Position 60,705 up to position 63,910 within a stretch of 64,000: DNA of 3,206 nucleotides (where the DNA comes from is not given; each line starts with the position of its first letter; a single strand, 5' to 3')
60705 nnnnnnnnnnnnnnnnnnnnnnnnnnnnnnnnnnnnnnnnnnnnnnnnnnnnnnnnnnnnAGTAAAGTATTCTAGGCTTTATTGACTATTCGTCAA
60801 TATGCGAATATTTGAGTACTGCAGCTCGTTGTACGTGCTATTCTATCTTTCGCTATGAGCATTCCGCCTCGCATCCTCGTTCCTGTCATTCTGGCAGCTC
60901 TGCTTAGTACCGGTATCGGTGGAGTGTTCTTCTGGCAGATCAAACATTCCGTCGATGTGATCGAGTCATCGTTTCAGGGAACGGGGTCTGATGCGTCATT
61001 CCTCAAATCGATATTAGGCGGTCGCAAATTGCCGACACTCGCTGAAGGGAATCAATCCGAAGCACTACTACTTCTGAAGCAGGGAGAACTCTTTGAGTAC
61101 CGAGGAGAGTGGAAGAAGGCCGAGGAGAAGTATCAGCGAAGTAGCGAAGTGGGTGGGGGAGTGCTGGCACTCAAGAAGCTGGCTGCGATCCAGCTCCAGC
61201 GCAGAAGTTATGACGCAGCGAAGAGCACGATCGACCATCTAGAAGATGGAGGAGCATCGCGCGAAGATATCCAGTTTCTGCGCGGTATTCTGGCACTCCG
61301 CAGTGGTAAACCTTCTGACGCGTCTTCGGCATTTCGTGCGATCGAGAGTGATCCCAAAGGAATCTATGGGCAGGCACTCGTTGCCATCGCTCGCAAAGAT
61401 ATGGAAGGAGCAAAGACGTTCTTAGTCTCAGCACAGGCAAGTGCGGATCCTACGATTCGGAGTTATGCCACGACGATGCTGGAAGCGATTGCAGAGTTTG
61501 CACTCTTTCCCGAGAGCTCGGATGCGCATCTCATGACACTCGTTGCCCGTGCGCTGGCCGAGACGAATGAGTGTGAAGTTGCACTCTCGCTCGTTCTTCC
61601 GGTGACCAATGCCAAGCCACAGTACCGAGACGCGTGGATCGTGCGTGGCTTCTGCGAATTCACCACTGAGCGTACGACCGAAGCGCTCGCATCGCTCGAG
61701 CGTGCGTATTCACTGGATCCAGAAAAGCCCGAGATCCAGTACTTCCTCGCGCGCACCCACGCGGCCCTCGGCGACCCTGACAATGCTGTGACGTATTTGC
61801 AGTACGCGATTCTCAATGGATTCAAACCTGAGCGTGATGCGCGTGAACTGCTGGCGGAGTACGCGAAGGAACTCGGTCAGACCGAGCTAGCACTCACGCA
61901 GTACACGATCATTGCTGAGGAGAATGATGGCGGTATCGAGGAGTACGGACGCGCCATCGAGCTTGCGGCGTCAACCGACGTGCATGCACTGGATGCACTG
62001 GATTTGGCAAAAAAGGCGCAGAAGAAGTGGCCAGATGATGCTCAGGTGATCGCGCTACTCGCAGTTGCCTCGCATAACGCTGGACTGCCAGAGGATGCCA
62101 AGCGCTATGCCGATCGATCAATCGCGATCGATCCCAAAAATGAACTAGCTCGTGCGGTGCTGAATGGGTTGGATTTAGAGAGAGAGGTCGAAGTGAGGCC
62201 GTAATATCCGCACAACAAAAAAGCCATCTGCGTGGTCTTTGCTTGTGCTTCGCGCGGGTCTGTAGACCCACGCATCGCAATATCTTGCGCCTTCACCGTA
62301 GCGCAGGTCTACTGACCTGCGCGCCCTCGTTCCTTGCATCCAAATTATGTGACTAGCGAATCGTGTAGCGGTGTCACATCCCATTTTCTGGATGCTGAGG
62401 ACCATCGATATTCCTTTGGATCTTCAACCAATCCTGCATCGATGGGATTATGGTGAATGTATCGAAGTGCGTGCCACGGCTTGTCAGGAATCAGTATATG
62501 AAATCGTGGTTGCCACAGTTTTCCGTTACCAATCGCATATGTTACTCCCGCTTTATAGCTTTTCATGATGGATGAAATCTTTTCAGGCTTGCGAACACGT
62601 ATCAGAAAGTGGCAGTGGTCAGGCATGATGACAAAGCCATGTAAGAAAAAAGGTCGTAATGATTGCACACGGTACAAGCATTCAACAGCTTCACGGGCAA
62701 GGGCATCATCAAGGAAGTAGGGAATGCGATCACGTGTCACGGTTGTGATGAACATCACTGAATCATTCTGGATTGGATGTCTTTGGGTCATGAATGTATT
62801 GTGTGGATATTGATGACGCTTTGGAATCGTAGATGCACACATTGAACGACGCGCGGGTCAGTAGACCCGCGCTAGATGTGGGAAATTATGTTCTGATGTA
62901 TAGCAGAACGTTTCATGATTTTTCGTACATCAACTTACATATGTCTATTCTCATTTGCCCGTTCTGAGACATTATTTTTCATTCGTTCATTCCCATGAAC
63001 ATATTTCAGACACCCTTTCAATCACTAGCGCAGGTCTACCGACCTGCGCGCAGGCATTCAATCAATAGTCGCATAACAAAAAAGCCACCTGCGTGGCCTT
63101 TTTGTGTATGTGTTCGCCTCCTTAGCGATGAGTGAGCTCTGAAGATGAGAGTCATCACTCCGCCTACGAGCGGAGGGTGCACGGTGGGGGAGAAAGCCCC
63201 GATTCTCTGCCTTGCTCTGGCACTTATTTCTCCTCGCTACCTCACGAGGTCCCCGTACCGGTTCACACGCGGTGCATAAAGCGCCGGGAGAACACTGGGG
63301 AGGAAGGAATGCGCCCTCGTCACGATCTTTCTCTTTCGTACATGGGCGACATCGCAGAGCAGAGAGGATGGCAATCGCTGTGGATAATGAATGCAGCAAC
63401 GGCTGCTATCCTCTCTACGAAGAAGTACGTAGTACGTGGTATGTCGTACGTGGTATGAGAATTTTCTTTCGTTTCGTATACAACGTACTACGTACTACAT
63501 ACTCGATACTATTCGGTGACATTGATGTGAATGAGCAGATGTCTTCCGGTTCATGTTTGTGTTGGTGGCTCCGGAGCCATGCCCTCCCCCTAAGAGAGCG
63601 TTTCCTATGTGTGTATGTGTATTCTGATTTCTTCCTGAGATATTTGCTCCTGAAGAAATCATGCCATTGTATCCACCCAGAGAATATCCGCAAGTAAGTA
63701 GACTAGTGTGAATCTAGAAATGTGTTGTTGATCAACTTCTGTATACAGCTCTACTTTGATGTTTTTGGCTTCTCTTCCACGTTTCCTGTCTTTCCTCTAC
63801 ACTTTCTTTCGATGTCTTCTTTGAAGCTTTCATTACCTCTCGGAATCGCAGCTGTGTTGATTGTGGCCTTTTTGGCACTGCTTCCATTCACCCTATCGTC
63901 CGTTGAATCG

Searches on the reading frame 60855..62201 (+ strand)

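Call 59: search_protein_families(library=pfam, proteins=[window:60855-62201:+], max_evalue=0.001)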
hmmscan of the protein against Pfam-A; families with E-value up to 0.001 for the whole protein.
window:60855-62201:+ (449 aa): 14 families
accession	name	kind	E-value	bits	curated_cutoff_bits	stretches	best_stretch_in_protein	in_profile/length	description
PF13432.12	TPR_16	-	1.6e-16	60.9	32.7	0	298-351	3-55/65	Tetratricopeptide repeat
PF07719.23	TPR_2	-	1.6e-16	59.4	27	0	259-290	2-33/34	Tetratricopeptide repeat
PF14559.12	TPR_19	-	3.3e-12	47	25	1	273-324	6-57/68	Tetratricopeptide repeat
PF13428.12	TPR_14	-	2.5e-11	43.5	23.5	0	259-300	2-43/44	Tetratricopeptide repeat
PF13181.12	TPR_8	-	3.2e-09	36.7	25.7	0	293-316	2-25/34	Tetratricopeptide repeat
PF00515.34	TPR_1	-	4.6e-09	36.2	27.8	0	259-290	2-33/34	Tetratricopeptide repeat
PF23914.1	TPR_CcmH_CycH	-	8.8e-08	32.6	42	1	253-354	45-148/158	Cytochrome c-type biogenesis protein H TPR domain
PF13424.12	TPR_12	-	1.5e-07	32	30.1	0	264-316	9-69/77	Tetratricopeptide repeat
PF23300.3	HEAT_Nup120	-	2e-06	28.2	29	0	289-322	23-56/170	Nucleoporin Nup120, HEAT repeats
PF13176.12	TPR_7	-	2.7e-06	27.5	27.9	0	73-95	2-24/36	Tetratricopeptide repeat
PF25062.1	ARM_TT21_N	-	2.8e-06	27.7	40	0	137-277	27-154/222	Tetratricopeptide repeat protein 21 N-terminal ARM repeat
PF13414.12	TPR_11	-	7.7e-06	25.9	26.8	0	273-306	9-42/42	TPR repeat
PF13371.12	TPR_9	-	3.9e-05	24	35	0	272-335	9-70/73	Tetratricopeptide repeat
PF12895.13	ANAPC3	-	9.9e-05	23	27.2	0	273-348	4-77/82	Anaphase-promoting complex, cyclosome, subunit 3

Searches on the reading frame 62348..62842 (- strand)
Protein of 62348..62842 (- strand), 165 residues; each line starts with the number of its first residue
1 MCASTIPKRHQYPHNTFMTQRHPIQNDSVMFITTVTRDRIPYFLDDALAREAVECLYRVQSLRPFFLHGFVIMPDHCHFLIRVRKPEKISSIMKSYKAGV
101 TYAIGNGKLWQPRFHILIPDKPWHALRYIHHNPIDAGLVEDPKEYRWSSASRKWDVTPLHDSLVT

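Call 59: search_protein_families(library=pfam, proteins=[window:62348-62842:-], max_evalue=0.001)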
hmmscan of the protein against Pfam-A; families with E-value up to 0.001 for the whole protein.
window:62348-62842:- (165 aa): 1 family
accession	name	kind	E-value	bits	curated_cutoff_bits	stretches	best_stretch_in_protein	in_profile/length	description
PF01797.21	Y1_Tnp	-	2.5e-07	31.3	23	1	32-103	9-79/121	Transposase IS200 like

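Call 62: search_protein_families(library=ncbifam, proteins=[window:62348-62842:-], max_evalue=0.01)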
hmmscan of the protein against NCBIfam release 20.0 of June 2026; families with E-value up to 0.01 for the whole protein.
window:62348-62842:- (165 aa): 2 families
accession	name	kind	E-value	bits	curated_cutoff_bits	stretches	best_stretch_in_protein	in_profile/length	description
NF047646.1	REP_Tyr_transpos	equivalog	1.1e-25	90.2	80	1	23-148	5-146/146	REP-associated tyrosine transposase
NF033573.1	transpos_IS200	equivalog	0.0015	18.7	55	1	32-102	15-84/126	IS200/IS605 family transposase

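Call 76: find_homologous_proteins(query=window:62348-62842:-, max_evalue=1e-10)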
Query window:62348-62842:- (165 aa): 349 proteins with E <= 1e-10 among 503 candidates; the best 120 are listed.
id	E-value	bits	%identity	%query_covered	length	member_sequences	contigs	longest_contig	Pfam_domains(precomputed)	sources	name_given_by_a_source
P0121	1.4e-98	346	100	90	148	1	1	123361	PF01797.22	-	-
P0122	1.5e-60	222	64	85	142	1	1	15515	PF01797.22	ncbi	-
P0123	5.8e-56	207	59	88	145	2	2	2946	PF01797.22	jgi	-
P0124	6.1e-56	207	62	86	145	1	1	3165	PF01797.22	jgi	jgi:putative transposase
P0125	1.4e-55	206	60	92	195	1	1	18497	PF01797.22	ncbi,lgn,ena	-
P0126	1.5e-55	206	59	88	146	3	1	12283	PF01797.22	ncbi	-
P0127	1.2e-54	203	61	86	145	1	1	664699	PF01797.22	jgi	jgi:putative transposase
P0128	1.3e-54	203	62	85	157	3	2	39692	PF01797.22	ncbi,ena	ncbi:MAG: transposase [Patescibacteria group bacterium]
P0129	1.5e-54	203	57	85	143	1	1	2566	PF01797.22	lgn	-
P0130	2.2e-54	202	62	87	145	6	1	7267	PF01797.22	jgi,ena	-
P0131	3.3e-54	201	61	87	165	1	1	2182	PF01797.22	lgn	-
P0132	2.1e-53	199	61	86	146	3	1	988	PF01797.22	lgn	-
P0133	2.3e-53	199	61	86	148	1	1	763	PF01797.22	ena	-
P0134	3.1e-53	198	62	86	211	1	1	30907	PF01797.22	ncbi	-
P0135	9.9e-53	197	61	87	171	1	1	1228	PF01797.22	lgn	-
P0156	6.0e-51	191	58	86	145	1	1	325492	PF01797.22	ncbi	-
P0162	1.2e-50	190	58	86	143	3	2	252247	PF01797.22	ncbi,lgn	-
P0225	3.4e-47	179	58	87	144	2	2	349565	PF01797.22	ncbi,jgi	ncbi:MAG: transposase [Candidatus Peribacteraceae bacterium]|jgi:REP element-mobilizing transposase 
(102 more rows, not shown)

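Call 77: find_encoding_contigs(protein=P0127, flank=10000, max_places=1)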
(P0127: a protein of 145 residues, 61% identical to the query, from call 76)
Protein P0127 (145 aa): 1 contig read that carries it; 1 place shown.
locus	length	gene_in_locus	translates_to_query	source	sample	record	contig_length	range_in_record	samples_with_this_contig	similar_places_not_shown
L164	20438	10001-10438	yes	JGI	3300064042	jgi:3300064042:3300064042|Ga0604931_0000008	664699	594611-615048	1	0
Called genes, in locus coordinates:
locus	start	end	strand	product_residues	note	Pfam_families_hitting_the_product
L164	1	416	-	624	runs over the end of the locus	PF13578:Methyltransf_24, PF00535:Glycos_transf_2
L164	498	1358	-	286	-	PF05050:Methyltransf_21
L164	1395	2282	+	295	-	-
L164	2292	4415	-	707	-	PF01336:tRNA_anti-codon, PF00152:tRNA-synt_2, PF01409:tRNA-synt_2d (faint)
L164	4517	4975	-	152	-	-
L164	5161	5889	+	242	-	-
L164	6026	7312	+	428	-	-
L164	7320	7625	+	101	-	-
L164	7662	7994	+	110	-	-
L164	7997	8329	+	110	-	-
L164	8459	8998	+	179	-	-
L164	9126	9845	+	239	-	PF00160:Pro_isomerase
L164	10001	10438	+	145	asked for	PF01797:Y1_Tnp (weak)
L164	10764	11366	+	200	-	PF00297:Ribosomal_L3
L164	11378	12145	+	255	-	PF00573:Ribosomal_L4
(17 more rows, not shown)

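Call 78: find_encoding_contigs(protein=P0156, flank=10000, max_places=1)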
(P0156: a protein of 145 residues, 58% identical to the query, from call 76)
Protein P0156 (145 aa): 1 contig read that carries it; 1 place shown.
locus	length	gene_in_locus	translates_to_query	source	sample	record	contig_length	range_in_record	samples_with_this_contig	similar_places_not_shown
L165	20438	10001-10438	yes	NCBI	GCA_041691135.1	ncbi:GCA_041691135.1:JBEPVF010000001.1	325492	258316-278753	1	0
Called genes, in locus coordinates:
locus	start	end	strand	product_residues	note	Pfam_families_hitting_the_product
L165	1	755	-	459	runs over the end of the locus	PF00772:DnaB, PF13481:AAA_25, PF03796:DnaB_C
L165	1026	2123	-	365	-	PF00154:RecA_N, PF06745:ATPase (weak), PF08423:Rad51, PF27531:MT3502_N (weak), PF21096:RecA_C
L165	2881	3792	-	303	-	-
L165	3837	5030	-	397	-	PF04545:Sigma70_r4, PF05066:HARE-HTH (faint)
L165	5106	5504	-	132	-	PF03652:RuvX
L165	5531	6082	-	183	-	PF00561:Abhydrolase_1 (faint), PF06821:Ser_hydrolase, PF12697:Abhydrolase_6 (faint)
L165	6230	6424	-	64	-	-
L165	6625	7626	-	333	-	PF03372:Exo_endo_phos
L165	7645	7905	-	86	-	PF01649:Ribosomal_S20p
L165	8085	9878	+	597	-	PF13230:GATase_4 (faint), PF13522:GATase_6, PF13537:GATase_7, PF13580:SIS_2 (faint), PF01380:SIS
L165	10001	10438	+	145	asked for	PF01797:Y1_Tnp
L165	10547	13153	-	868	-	PF03717:PBP_dimer (faint), PF00905:Transpeptidase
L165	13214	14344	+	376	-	PF00437:T2SSE, PF13476:AAA_23 (weak)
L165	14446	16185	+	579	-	PF09136:Glucodextran_B (weak)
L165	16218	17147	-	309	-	PF01479:S4, PF00849:PseudoU_synth_2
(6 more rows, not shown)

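Call 79: find_encoding_contigs(protein=P0225, flank=10000, max_places=1)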
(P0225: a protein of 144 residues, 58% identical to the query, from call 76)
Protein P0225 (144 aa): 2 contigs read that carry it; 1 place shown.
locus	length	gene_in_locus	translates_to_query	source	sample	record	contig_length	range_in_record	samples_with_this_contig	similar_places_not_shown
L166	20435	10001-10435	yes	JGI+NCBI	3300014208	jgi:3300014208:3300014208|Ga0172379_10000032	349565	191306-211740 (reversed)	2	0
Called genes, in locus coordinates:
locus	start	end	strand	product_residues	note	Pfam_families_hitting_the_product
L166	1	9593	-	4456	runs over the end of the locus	PF10102:DUF2341 (weak), PF13385:Laminin_G_3, PF00041:fn3 (faint), PF16656:Pur_ac_phosph_N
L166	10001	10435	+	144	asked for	PF01797:Y1_Tnp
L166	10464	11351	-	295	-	-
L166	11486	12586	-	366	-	PF04545:Sigma70_r4, PF05066:HARE-HTH (faint)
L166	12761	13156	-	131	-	PF03652:RuvX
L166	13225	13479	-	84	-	PF01649:Ribosomal_S20p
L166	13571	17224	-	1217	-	-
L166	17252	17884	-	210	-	-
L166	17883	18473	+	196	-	-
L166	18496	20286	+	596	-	PF13522:GATase_6, PF13537:GATase_7, PF13580:SIS_2 (faint), PF01380:SIS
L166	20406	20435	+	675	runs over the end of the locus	PF04542:Sigma70_r2 (weak), PF04545:Sigma70_r4 (faint)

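Call 80: find_encoding_contigs(protein=P0162, flank=10000, max_places=1)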
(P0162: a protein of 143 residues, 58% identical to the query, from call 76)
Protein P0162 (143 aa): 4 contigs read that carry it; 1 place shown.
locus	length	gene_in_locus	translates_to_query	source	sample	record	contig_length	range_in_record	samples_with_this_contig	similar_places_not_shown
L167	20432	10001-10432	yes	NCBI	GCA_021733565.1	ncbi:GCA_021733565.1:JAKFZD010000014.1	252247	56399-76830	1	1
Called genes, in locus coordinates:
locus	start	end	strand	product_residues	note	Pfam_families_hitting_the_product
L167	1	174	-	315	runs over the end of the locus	PF00106:adh_short, PF01073:3Beta_HSD, PF01370:Epimerase, PF02719:Polysacc_synt_2, PF04321:RmlD_sub_bind, PF07993:NAD_binding_4 (weak), PF13460:NAD_binding_10, PF16363:GDP_Man_Dehyd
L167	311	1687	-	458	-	PF03446:NAD_binding_2 (faint), PF03721:UDPG_MGDP_dh_N, PF00984:UDPG_MGDP_dh, PF03720:UDPG_MGDP_dh_C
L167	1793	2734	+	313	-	PF00294:PfkB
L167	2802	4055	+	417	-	PF05221:AdoHcyase, PF02826:2-Hacid_dh_C, PF00670:AdoHcyase_NAD, PF07991:KARI_N (weak)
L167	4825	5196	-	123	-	-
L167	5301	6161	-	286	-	PF03462:PCRF, PF00472:RF-1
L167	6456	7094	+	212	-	-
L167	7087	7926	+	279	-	-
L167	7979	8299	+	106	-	-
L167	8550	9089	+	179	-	PF05198:IF3_N, PF00707:IF3_C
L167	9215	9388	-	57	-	-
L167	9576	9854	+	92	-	PF00453:Ribosomal_L20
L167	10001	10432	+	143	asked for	PF01797:Y1_Tnp (weak)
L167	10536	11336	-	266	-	-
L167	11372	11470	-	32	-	-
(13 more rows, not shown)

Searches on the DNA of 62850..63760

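Call 69: search_rna_families(source=window, start=62850, end=63760, threshold=evalue, max_evalue=1)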
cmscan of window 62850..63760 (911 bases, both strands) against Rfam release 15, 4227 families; matches with E-value up to 1: 1.
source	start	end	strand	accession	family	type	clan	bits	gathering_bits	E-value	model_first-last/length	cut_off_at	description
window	63361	63416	+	RF03600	MIR3627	Gene; miRNA;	-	23.8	64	0.013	17-73/89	no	MIR3627 microRNA precursor family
